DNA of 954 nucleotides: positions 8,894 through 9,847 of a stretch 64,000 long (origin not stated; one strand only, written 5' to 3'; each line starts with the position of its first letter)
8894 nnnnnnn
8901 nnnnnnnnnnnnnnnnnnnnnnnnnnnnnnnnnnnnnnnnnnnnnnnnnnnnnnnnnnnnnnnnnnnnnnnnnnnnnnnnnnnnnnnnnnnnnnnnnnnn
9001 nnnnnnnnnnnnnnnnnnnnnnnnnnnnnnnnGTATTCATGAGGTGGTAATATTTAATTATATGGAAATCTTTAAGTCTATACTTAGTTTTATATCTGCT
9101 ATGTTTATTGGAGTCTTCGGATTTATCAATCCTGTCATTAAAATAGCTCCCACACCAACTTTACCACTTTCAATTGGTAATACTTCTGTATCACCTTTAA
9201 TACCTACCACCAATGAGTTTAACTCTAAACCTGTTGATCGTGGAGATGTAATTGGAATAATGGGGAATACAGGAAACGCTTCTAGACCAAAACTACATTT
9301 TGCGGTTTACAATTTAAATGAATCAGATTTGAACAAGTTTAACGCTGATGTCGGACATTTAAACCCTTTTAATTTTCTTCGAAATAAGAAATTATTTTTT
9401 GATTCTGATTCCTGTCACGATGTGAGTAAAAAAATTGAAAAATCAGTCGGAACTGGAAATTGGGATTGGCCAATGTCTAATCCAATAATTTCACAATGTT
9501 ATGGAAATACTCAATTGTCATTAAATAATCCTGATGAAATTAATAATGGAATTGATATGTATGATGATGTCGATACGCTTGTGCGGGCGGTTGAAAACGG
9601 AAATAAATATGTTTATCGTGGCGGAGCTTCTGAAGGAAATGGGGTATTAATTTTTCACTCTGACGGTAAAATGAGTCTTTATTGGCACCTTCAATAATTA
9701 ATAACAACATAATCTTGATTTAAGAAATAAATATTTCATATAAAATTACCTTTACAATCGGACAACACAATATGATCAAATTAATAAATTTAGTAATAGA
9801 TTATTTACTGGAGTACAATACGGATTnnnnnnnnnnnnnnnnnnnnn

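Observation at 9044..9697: Degenerate paralog of the permuted M23 domain inside the AT-rich island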

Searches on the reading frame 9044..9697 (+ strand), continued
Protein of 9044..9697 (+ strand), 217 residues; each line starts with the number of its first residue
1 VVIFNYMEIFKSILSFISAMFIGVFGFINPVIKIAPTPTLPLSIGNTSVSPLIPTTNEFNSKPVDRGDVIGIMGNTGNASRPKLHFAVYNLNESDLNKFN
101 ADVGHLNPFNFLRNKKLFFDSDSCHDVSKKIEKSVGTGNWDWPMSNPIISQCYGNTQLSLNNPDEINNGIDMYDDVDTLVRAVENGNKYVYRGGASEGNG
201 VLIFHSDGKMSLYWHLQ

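Call 52: find_homologous_proteins(query=A3, max_evalue=0.001)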
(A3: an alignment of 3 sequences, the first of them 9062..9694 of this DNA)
Query A3 (3 sequences) (211 aa, profile of the alignment): 223 proteins with E <= 0.001 among 8000 candidates; the best 120 are listed.
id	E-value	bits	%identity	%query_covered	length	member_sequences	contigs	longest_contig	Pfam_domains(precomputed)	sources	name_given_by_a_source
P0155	1.4e-117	409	62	74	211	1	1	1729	PF01551.30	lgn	-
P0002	1.2e-112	393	60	73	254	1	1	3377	PF01551.30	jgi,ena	-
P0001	5.6e-108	378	100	94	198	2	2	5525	PF01551.30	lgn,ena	-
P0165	3.2e-86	307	62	74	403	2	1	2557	PF01551.30,PF24568.2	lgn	-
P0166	5.3e-86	306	61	74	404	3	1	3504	PF01551.30,PF24568.2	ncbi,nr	ncbi:peptidoglycan DD-metalloendopeptidase family protein [Candidatus Microgenomates bacterium]|nr:p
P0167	3.5e-85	303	59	74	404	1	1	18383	PF01551.30,PF24568.2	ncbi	-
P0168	1.3e-84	301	63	74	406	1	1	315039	PF01551.30,PF24568.2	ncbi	-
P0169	4.0e-84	300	62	74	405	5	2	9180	PF01551.30,PF24568.2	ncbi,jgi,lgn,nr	ncbi:hypothetical protein FJY90_02800 [Candidatus Gottesmanbacteria bacterium]|nr:hypothetical prote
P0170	1.1e-83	298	63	74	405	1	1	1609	PF01551.30,PF24568.2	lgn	-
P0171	1.3e-83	298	61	74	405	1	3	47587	PF01551.30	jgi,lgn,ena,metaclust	metaclust:\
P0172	1.1e-82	295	62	74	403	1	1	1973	PF01551.30,PF24568.2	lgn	-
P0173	4.4e-82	293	62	74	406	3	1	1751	PF01551.30,PF24568.2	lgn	-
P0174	7.0e-82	292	61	74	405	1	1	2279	PF01551.30,PF24568.2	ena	-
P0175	1.0e-81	292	58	75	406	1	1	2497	PF01551.30,PF24568.2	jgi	-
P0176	1.5e-81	291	63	73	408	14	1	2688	PF01551.30,PF24568.2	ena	-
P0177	2.3e-81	291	57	74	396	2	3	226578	PF01551.30,PF24568.2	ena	-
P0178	2.3e-81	291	58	74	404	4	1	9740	PF01551.30,PF24568.2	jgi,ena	jgi:peptidoglycan hydrolase CwlO-like protein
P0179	2.4e-81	291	57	74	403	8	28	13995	PF01551.30,PF24568.2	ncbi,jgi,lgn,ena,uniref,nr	ncbi:hypothetical protein COV53_05820 [Candidatus Gottesmanbacteria bacterium CG11_big_fil_rev_8_21_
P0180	2.5e-81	290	60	74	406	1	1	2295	PF01551.30,PF24568.2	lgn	-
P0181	3.1e-81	290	58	74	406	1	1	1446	PF01551.30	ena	-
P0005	6.1e-81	289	61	74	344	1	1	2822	PF01551.30,PF24568.2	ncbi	-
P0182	6.6e-81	289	56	74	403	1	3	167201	PF01551.30,PF24568.2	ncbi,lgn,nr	ncbi:peptidoglycan DD-metalloendopeptidase family protein [Candidatus Gottesmanbacteria bacterium]|n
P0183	7.1e-81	289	60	73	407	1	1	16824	PF01551.30,PF24568.2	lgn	-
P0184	7.5e-81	289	62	74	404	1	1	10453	PF01551.30,PF24568.2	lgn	-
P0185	1.0e-80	289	56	74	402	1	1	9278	PF01551.30,PF24568.2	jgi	jgi:peptidoglycan hydrolase CwlO-like protein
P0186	1.1e-80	288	61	74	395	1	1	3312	PF01551.30,PF24568.2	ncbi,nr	ncbi:peptidoglycan DD-metalloendopeptidase family protein, partial [Candidatus Gottesmanbacteria bac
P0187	1.2e-80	288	63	74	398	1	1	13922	PF01551.30,PF24568.2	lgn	-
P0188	2.3e-80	287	60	74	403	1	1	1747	PF01551.30,PF24568.2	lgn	-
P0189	2.7e-80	287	61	73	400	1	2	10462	PF01551.30,PF24568.2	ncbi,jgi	jgi:peptidoglycan hydrolase CwlO-like protein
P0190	2.8e-80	287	54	74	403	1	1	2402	PF01551.30,PF24568.2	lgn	-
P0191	3.2e-80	287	58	74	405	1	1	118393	PF01551.30,PF24568.2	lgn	-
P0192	3.2e-80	287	59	74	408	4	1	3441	PF01551.30,PF24568.2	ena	-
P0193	4.3e-80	286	56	74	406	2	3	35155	PF01551.30,PF24568.2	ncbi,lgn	-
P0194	4.6e-80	286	58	74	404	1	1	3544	PF01551.30,PF24568.2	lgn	-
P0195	6.5e-80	286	59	73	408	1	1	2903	PF01551.30,PF24568.2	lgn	-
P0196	7.9e-80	286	61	74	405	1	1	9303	PF01551.30,PF24568.2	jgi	-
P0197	8.3e-80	286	61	73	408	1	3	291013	PF01551.30,PF24568.2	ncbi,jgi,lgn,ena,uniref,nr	ncbi:MAG: hypothetical protein UV73_C0001G0224 [Candidatus Gottesmanbacteria bacterium GW2011_GWA2_4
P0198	1.3e-79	285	59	74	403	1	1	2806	PF01551.30,PF24568.2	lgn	-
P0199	1.5e-79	285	58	74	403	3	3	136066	PF01551.30,PF11559.14,PF24568.2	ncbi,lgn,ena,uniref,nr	ncbi:hypothetical protein A3D77_06970 [Candidatus Gottesmanbacteria bacterium RIFCSPHIGHO2_02_FULL_3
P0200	2.1e-79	284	61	74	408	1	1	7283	PF01551.30,PF24568.2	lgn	-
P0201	2.7e-79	284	57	74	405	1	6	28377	PF01551.30,PF24568.2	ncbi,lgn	-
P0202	3.3e-79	284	58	74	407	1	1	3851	PF01551.30,PF24568.2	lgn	-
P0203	3.5e-79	283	58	74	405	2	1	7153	PF01551.30,PF24568.2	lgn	-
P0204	3.9e-79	283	60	74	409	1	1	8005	PF01551.30,PF24568.2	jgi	jgi:peptidoglycan hydrolase CwlO-like protein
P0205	4.6e-79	283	57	74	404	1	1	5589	PF01551.30,PF24568.2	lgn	-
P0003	4.9e-79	283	62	73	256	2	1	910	PF01551.30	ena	-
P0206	5.1e-79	283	58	74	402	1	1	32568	PF01551.30,PF24568.2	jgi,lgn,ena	-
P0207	6.2e-79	283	59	74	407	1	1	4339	PF01551.30,PF24568.2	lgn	-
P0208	6.5e-79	283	60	73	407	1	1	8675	PF01551.30,PF24568.2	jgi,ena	-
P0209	8.0e-79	282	62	73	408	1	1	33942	PF01551.30,PF24568.2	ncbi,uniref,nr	ncbi:hypothetical protein A2W14_01695 [Candidatus Gottesmanbacteria bacterium RBG_16_37_8]|uniref:Pe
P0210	8.2e-79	282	54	74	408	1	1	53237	PF01551.30,PF24568.2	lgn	-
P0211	8.2e-79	282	61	74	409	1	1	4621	PF01551.30,PF24568.2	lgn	-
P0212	2.0e-78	281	57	74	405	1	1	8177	PF01551.30,PF24568.2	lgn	-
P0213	2.2e-78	281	60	74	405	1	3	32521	PF01551.30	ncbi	-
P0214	2.3e-78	281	59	74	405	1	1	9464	PF01551.30,PF24568.2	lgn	-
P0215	2.4e-78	281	58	74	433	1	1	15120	PF01551.30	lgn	-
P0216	2.9e-78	280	57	74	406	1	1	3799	PF01551.30,PF24568.2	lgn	-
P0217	3.8e-78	280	59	74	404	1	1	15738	PF01551.30,PF24568.2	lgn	-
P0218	4.4e-78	280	58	74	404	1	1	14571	PF01551.30,PF24568.2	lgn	-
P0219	4.8e-78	280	57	74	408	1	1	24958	PF01551.30,PF24568.2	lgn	-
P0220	7.2e-78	279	62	73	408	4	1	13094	PF01551.30,PF24568.2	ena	-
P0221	8.4e-78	279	56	74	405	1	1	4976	PF01551.30,PF24568.2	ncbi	-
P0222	9.5e-78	279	56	74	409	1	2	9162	PF01551.30,PF24568.2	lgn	-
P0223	1.0e-77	279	60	74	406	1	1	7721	PF01551.30,PF24568.2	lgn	-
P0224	1.2e-77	279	60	74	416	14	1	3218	PF01551.30,PF24568.2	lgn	-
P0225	1.2e-77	278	57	74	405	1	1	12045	PF01551.30,PF24568.2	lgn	-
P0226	1.3e-77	278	55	74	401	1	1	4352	PF01551.30,PF24568.2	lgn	-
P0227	2.3e-77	278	60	74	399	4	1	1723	PF01551.30,PF24568.2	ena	-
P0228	3.2e-77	277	55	74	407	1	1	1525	PF01551.30,PF24568.2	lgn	-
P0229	3.3e-77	277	58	74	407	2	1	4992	PF01551.30,PF24568.2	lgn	-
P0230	3.9e-77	277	57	74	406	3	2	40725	PF01551.30,PF24568.2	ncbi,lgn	-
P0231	4.2e-77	277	55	74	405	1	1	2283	PF01551.30,PF24568.2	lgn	-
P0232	4.9e-77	276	60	73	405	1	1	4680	PF01551.30,PF24568.2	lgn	-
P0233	6.2e-77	276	55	74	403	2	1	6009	PF01551.30,PF24568.2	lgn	-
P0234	7.6e-77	276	57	74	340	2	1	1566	PF01551.30,PF24568.2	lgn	-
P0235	7.9e-77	276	57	74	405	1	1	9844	PF01551.30,PF24568.2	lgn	-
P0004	8.0e-77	276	61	73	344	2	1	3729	PF01551.30,PF24568.2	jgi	-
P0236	9.2e-77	276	54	74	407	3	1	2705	PF01551.30,PF24568.2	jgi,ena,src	-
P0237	1.1e-76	275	63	73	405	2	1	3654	PF01551.30,PF24568.2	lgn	-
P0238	1.5e-76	275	62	73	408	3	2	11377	PF01551.30,PF24568.2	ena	-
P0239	3.1e-76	274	61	74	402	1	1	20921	PF01551.30,PF24568.2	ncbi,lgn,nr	ncbi:peptidoglycan DD-metalloendopeptidase family protein [Candidatus Gottesmanbacteria bacterium]|n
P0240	5.8e-76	273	61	73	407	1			PF01551.30,PF24568.2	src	-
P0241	1.2e-75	272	59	74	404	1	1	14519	PF01551.30,PF24568.2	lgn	-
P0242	1.4e-75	272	55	74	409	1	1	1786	PF25994.1,PF01551.30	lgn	-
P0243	2.6e-75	271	57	74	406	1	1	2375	PF01551.30,PF24568.2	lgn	-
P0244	2.9e-75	271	57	74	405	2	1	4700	PF01551.30,PF24568.2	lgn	-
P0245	4.5e-75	270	58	74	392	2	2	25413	PF01551.30,PF24568.2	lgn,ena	-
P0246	1.3e-74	269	54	74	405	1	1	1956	PF01551.30,PF24568.2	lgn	-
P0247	1.5e-74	268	54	74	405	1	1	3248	PF01551.30,PF24568.2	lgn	-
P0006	1.6e-74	268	56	74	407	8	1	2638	PF01551.30,PF24568.2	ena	-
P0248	2.3e-74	268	56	74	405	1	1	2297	PF01551.30,PF24568.2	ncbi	-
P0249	5.4e-74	267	58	74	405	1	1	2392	PF01551.30,PF24568.2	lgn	-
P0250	8.2e-74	266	58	74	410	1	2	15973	PF01551.30,PF24568.2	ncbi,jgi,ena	-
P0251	1.2e-73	265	60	73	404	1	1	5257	PF01551.30,PF24568.2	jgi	jgi:peptidoglycan hydrolase CwlO-like protein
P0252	1.2e-73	265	59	73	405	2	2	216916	PF01551.30,PF24568.2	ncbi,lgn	-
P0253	1.8e-73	265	57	74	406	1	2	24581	PF01551.30,PF24568.2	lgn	-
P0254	1.8e-73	265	55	74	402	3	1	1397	PF01551.30,PF24568.2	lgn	-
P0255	2.1e-73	265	59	73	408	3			PF01551.30,PF24568.2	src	-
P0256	3.6e-73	264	59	74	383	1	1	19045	PF01551.30,PF24568.2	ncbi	-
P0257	5.6e-73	263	53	74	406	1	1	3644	PF01551.30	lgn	-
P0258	1.7e-72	262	56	74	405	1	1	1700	PF01551.30,PF24568.2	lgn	-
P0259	2.0e-72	261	56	76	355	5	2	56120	PF01551.30,PF24568.2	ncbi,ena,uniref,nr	ncbi:MAG: hypothetical protein UU37_C0001G0023 [Candidatus Gottesmanbacteria bacterium GW2011_GWA2_4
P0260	3.2e-72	261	56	74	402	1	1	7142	PF01551.30,PF24568.2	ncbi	-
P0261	3.8e-72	260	56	74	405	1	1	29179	PF01551.30,PF24568.2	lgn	-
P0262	9.7e-72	259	55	74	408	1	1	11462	PF01551.30,PF24568.2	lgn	-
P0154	1.5e-71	259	54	80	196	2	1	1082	PF01551.30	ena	-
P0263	2.6e-71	258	54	74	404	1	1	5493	PF01551.30,PF24568.2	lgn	-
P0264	3.8e-71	257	57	74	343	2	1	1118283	PF01551.30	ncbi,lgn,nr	ncbi:peptidoglycan DD-metalloendopeptidase family protein [Candidatus Gottesmanbacteria bacterium]|n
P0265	5.9e-71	257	54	80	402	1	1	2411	PF01551.30,PF24568.2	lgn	-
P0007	6.3e-71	257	55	74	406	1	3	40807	PF01551.30,PF24568.2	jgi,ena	-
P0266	2.9e-70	254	56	74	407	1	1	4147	PF01551.30,PF24568.2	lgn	-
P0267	3.0e-70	254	55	74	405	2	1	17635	PF01551.30,PF24568.2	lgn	-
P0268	3.6e-70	254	53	74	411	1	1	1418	PF01551.30,PF24568.2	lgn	-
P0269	7.0e-69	250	57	74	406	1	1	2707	PF01551.30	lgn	-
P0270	1.9e-68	248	54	73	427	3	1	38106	PF01551.30,PF24568.2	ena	-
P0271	6.3e-67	243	54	74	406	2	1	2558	PF01551.30,PF24568.2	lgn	-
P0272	4.1e-65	238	52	80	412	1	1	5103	PF01551.30,PF24568.2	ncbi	-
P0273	2.1e-64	235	53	74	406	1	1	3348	PF01551.30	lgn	-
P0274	8.0e-59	217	48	74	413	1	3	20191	PF01551.30,PF24568.2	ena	-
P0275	2.2e-58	215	52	74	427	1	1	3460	PF01551.30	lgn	-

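Call 73: fold_search(model_id=the predicted structure, library=viral)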
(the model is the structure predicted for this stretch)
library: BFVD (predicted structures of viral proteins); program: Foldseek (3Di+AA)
matches with E <= 10: 131; with E <= 0.001: 0
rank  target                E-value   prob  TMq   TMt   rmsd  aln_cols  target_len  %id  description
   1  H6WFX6                9.7e-03  1.00  0.40  0.10  13.7       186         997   14  Virion structural protein and packaging [Cyanophage S-TIM5]
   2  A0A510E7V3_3          1.4e-02  1.00  0.39  0.08   8.0       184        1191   12  (no name in the UniProt tables at hand)
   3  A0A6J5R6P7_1          5.2e-01  0.04  0.14  0.04  20.9       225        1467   14  Concanavalin A-like lectin/glucanases superfamily [uncultured Caudovirales phage]
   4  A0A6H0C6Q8            5.8e-01  0.02  0.10  0.04  33.1       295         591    9  Glycoprotein [Primus virus]
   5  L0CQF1                7.2e-01  0.33  0.36  0.09  12.1       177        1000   11  Internal virion protein [Synechococcus phage P60]
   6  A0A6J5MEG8            8.5e-01  0.02  0.12  0.10  27.6       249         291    8  Collagen triple helix repeat [uncultured Caudovirales phage]
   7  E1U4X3                1.1e+00  0.03  0.13  0.14  15.3       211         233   14  Movement protein (Fragment) [Tomato spotted wilt virus]
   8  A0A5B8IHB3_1          1.3e+00  0.06  0.17  0.05  17.6       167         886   12  Uncharacterized protein [Mimiviridae sp. ChoanoV1]
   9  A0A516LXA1            1.6e+00  0.02  0.10  0.08  19.4       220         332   11  (no name in the UniProt tables at hand)
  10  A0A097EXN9            1.8e+00  0.03  0.13  0.25  18.4       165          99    7  Uncharacterized protein [Escherichia phage 121Q]
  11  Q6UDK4                2.0e+00  0.01  0.12  0.04  46.6       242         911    6  Envelope glycoprotein B [Psittacid herpesvirus 1 (isolate Amazon parrot/-/97-0001/1997)]
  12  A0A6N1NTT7            2.0e+00  0.01  0.12  0.07  25.9       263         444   10  Putative orfan [Tupanvirus soda lake]
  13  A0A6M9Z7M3            2.0e+00  0.01  0.08  0.05  21.6       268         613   10  Calicivirus coat protein domain-containing protein [Picornavirales sp.]
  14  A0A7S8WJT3            2.2e+00  0.01  0.11  0.06  36.8       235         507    8  Hemagglutinin protein [Ganwon-do negev-like virus 1]
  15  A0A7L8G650            2.7e+00  0.03  0.13  0.19  13.5       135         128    7  (no name in the UniProt tables at hand)
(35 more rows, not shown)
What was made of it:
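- Tried and rejected: BFVD fold search found nothing significant (call 73).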

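Call 79: search_protein_families(library=ncbifam, proteins=[window:9062-9694:+], max_evalue=0.001)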
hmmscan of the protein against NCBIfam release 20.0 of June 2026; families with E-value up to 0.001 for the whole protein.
window:9062-9694:+ (211 aa): 6 families
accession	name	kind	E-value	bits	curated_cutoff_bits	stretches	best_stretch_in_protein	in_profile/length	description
NF052530.1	Heli_ShapePgp3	exception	1.9e-08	33.7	300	0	56-83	225-252/270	peptidoglycan metallopeptidase Pgp3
NF052336.1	PdgHdaseHSB100310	equivalog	3.7e-08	33.1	500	1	128-211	29-107/316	peptidoglycan hydrolase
NF050804.1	CellDivDipMCaul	equivalog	1.2e-07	30.9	900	0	129-210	502-578/634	cell division endopeptidase DipM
NF041208.1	celldiv_DipM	equivalog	1.7e-06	27.6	740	0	126-209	290-368/419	cell division endopeptidase DipM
NF008652.0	PRK11649.1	equivalog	0.00013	20.8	341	0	57-95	372-409/439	murein DD-endopeptidase MepM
NF040883.1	amid_act_ActS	equivalog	0.00023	20.5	375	0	119-209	102-185/242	amidase activator ActS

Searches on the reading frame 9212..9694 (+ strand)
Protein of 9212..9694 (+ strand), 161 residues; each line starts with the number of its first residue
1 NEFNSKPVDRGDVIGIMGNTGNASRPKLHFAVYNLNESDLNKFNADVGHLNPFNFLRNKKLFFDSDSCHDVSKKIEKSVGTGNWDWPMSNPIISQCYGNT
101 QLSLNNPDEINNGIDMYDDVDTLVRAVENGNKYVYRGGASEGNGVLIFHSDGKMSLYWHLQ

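Call 41: find_related_loci(query=A2, collection=genome_contigs, flank=10000)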
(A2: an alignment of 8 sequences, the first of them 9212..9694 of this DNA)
Query A2 (161 aa) in genome_contigs; peptide patterns used: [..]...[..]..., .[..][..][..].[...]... (x = any residue, [..] = any of these).
357 stretches matched a pattern; 193 encode a relative of the query (tblastn E <= 1e-3); the best 80 are kept; 80 distinct loci.
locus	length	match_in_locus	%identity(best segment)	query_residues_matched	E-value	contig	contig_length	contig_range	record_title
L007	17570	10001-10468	62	8-161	6e-65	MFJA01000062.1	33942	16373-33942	MAG: Candidatus Gottesmanbacteria bacterium RBG_16_37_8 RBG_16_scaffold_5865, whole genome shotgun sequence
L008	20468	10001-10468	62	8-161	8e-65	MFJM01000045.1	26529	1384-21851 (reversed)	MAG: Candidatus Gottesmanbacteria bacterium RIFCSPHIGHO2_02_FULL_39_14 rifcsphigho2_02_scaffold_4993, whole genome shotg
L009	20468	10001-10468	63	8-161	8e-65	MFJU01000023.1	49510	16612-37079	MAG: Candidatus Gottesmanbacteria bacterium RIFCSPLOWO2_01_FULL_42_22 rifcsplowo2_01_scaffold_3354, whole genome shotgun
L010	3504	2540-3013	61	5-161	1e-63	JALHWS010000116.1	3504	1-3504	MAG: Candidatus Microgenomates bacterium isolate PFL108 seq_2627695, whole genome shotgun sequence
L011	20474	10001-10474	61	5-161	2e-63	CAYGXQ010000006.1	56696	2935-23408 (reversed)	MAG TPA_asm: uncultured Gammaproteobacteria bacterium isolate ERP119294_co1_458 genome assembly, contig: NODE_544_length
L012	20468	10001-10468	60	5-160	2e-63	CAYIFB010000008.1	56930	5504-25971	MAG TPA_asm: uncultured Gammaproteobacteria bacterium isolate ERP119705_co19_135 genome assembly, contig: NODE_284_lengt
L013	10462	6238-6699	61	8-161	4e-63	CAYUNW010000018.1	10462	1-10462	MAG TPA_asm: uncultured Gammaproteobacteria bacterium isolate binchicken_co274_42 genome assembly, contig: NODE_15531_le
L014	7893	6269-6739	61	5-161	2e-62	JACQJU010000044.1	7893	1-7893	MAG: Candidatus Gottesmanbacteria bacterium isolate NC_groundwater_1159_Ag_S-0.1um_39_55 S_p1_S3_coassembly_k141_671691,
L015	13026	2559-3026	60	6-161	4e-62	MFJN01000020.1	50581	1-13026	MAG: Candidatus Gottesmanbacteria bacterium RIFCSPHIGHO2_02_FULL_40_13 rifcsphigho2_02_scaffold_2145, whole genome shotg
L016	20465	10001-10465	60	8-160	1e-61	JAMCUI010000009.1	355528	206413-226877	MAG: Patescibacteria group bacterium isolate FK_Sedi_A_Bin.134 NODE_13_length_355528_cov_13.8818, whole genome shotgun s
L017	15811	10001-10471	59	5-161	2e-61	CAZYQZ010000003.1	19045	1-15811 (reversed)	MAG TPA_asm: uncultured Gammaproteobacteria bacterium isolate SRP292972_co1_80 genome assembly, contig: NODE_1318_length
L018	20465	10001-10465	59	8-160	4e-61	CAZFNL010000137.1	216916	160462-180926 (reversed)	MAG TPA_asm: uncultured Gammaproteobacteria bacterium isolate SRP271791_co1_7 genome assembly, contig: k141_45435, whole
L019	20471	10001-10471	58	6-161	4e-61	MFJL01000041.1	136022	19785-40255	MAG: Candidatus Gottesmanbacteria bacterium RIFCSPHIGHO2_02_FULL_39_11 rifcsphigho2_02_scaffold_80, whole genome shotgun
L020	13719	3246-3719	57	5-161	1e-60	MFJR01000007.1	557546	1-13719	MAG: Candidatus Gottesmanbacteria bacterium RIFCSPLOWO2_01_FULL_39_12b rifcsplowo2_01_scaffold_21, whole genome shotgun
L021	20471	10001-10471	57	5-161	3e-60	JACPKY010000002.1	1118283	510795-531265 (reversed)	MAG: Candidatus Gottesmanbacteria bacterium isolate NC_groundwater_507_Ag_S-0.1um_40_14 S35_SO-1_scaffold_146377, whole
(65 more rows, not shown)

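Call 75: search_dna_similar(query=window:9212-9694:+, collection=phages, mode=protein, max_evalue=0.001, max_rows=10)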
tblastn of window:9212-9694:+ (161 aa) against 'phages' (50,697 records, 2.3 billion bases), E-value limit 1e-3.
No match.

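Call 77: find_related_loci(query=A2, collection=viral_contigs, flank=6000)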
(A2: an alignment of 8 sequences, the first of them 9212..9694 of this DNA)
Query A2 (161 aa) in viral_contigs; peptide patterns used: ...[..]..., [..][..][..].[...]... (x = any residue, [..] = any of these).
77 stretches matched a pattern; 8 encode a relative of the query (tblastn E <= 1e-3); 8 distinct loci.
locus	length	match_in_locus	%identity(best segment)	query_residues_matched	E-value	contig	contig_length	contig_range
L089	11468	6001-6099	52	1-33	2e-7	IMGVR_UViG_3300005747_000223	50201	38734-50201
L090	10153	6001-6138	41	6-56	6e-7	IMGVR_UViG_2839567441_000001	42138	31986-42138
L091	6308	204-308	49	8-42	2e-5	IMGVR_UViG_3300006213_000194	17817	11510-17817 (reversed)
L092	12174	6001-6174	35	8-66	2e-5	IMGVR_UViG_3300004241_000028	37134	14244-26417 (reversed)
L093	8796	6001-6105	49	8-42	2e-5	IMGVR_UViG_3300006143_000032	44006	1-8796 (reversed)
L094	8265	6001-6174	35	8-66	2e-5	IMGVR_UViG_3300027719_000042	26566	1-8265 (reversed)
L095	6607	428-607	33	6-66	3e-5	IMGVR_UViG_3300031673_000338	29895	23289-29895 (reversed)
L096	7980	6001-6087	52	7-35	8e-5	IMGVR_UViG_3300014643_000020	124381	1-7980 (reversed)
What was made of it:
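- Tried and rejected: IMG/VR gave only partial hits to canonical M23 halves (call 77).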
